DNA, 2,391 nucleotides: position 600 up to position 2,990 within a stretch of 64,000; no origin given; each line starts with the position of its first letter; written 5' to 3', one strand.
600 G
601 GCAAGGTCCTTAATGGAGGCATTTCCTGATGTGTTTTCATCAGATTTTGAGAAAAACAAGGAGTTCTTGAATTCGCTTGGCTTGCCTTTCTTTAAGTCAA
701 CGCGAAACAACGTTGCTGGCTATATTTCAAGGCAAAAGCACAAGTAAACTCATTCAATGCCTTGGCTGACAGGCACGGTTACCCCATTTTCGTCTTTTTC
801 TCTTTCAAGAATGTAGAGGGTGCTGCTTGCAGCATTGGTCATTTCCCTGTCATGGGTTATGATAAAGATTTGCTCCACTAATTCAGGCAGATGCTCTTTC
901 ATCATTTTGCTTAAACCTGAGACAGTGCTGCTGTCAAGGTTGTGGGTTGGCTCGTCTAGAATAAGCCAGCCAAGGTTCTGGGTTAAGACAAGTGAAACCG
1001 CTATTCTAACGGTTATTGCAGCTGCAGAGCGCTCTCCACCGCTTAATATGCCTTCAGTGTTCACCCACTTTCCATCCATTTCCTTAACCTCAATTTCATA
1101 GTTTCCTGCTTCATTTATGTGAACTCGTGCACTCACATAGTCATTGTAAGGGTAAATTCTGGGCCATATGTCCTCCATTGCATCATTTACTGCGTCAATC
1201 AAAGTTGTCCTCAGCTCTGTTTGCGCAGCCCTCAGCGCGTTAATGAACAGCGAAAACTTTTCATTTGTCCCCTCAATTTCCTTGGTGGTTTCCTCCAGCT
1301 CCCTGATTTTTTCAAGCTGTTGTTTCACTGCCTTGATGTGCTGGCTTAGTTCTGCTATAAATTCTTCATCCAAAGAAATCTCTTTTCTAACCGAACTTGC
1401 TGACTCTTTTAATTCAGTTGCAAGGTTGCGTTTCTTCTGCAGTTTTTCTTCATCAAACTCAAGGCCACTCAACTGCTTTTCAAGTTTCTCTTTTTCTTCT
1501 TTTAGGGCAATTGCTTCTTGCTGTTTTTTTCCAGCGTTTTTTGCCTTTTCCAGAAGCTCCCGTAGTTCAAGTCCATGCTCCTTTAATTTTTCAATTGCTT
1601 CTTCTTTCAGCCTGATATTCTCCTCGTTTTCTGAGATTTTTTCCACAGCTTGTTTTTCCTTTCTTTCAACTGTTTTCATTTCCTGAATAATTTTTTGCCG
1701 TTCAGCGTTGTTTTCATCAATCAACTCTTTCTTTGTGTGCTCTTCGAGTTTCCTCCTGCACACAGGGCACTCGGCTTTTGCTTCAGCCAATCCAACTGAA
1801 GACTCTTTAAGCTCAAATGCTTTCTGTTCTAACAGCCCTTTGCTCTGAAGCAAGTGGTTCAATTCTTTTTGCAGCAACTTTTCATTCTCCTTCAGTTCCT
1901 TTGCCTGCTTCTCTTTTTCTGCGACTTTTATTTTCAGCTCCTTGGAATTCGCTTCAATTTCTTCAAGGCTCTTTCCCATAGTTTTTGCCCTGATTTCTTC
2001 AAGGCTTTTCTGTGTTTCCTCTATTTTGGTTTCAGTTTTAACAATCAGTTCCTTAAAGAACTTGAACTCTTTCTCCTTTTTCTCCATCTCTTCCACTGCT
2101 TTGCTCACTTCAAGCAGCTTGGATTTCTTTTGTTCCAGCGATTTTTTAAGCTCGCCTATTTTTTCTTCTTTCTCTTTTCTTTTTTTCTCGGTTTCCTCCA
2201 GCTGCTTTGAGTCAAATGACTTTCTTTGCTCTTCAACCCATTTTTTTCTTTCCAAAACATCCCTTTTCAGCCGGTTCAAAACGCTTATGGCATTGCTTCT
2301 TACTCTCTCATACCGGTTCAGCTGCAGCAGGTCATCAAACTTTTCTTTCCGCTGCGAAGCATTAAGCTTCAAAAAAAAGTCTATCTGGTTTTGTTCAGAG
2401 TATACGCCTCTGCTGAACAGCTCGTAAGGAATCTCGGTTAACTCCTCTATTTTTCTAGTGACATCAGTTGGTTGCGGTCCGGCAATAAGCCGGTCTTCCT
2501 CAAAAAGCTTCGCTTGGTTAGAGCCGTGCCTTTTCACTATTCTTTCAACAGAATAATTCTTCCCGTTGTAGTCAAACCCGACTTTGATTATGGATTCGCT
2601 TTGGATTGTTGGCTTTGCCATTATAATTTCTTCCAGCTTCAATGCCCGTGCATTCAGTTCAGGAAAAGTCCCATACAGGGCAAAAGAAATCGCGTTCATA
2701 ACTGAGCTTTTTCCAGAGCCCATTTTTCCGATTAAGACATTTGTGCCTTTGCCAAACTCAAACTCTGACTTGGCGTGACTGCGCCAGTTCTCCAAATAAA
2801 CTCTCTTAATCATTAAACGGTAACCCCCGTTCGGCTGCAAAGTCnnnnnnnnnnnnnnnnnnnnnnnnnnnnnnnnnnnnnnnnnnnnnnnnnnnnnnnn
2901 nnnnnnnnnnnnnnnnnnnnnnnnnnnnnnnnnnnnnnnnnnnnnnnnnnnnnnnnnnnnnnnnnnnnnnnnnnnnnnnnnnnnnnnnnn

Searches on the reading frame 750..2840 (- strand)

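Call 49: search_protein_families(library=pfam, proteins=[window:750-2840:-], max_evalue=0.00001)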
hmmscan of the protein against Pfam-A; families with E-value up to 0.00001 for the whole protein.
window:750-2840:- (696 aa): 5 families
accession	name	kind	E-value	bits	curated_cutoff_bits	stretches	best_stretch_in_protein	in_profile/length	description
PF02463.25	SMC_N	-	7.9e-16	58.6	40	1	10-112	1-113/220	RecF/RecN/SMC N terminal domain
PF13175.12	AAA_15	-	2.6e-10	40.9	32.1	1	10-333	1-270/374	AAA ATPase domain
PF13476.12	AAA_23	-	2.4e-07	32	27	0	13-242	1-200/201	AAA domain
PF13555.12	AAA_29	-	5.8e-07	29.6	27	1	12-58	2-49/61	P-loop containing region of AAA domain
PF13166.12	AAA_13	-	8.5e-07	28.5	36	1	351-672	250-578/713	AAA domain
